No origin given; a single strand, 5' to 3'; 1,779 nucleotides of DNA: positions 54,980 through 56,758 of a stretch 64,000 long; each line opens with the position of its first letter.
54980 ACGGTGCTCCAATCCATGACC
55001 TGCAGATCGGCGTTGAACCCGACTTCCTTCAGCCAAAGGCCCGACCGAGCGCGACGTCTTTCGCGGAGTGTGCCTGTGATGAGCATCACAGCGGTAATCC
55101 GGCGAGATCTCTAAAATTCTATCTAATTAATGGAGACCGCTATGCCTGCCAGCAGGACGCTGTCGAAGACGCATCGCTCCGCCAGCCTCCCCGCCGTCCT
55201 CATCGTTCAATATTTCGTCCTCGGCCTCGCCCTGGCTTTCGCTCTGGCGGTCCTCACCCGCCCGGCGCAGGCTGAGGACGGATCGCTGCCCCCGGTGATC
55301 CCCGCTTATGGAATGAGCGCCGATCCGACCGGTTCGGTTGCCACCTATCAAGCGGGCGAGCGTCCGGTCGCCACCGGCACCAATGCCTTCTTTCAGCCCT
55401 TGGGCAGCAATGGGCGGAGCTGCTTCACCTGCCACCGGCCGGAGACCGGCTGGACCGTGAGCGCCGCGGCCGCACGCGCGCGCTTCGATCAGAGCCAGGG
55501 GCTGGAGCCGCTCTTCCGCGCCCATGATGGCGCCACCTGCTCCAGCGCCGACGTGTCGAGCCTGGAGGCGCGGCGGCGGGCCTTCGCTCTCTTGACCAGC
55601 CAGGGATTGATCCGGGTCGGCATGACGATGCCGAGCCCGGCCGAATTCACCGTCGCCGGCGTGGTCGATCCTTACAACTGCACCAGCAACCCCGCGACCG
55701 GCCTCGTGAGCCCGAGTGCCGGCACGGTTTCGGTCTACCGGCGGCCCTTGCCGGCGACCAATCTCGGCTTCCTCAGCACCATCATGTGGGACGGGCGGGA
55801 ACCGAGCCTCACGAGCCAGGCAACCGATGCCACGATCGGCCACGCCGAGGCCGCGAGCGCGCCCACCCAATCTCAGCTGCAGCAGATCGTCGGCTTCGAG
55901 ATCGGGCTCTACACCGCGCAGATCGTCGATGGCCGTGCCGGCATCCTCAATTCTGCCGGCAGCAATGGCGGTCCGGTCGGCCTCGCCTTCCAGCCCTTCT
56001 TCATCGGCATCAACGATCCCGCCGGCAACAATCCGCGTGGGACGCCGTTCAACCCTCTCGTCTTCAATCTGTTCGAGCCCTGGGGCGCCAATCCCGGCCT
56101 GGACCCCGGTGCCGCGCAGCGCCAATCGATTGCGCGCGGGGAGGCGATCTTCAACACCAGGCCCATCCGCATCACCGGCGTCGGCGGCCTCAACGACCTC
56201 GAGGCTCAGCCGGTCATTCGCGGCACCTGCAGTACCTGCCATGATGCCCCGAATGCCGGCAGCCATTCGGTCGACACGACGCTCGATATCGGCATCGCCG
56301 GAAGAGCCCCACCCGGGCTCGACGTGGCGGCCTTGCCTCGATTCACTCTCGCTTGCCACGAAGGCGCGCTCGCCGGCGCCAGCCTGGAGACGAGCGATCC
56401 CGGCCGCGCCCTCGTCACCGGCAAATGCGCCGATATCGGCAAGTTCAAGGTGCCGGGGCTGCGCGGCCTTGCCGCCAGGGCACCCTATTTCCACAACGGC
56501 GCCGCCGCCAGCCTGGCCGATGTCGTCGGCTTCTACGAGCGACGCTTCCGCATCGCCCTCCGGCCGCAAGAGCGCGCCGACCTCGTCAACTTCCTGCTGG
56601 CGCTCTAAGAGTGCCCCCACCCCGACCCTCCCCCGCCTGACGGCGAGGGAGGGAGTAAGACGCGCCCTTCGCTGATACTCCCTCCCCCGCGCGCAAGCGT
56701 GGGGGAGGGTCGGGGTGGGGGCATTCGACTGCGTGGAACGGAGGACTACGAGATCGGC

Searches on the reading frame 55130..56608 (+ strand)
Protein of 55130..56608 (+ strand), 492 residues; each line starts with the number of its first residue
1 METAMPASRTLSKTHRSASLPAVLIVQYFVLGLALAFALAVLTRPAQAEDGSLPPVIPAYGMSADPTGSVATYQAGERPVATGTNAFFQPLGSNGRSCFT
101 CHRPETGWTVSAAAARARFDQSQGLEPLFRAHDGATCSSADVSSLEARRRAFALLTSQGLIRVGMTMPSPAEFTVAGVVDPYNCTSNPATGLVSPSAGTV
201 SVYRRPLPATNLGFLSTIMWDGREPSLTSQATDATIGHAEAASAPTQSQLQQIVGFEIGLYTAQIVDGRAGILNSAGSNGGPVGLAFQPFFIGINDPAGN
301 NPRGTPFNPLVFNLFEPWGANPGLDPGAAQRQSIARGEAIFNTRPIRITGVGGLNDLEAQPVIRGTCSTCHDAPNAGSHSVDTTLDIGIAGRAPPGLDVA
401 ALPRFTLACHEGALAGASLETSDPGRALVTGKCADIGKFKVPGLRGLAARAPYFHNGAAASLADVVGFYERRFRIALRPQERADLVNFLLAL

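Call 67: search_protein_families(library=pfam, proteins=[window:55130-56608:+], max_evalue=0.00001)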
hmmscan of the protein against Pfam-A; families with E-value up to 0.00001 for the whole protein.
window:55130-56608:+ (492 aa): 1 family
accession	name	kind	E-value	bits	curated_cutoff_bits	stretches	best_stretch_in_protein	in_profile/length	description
PF03150.19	CCP_MauG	-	2.9e-09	38.2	25.6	0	83-245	7-92/149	Di-haem cytochrome c peroxidase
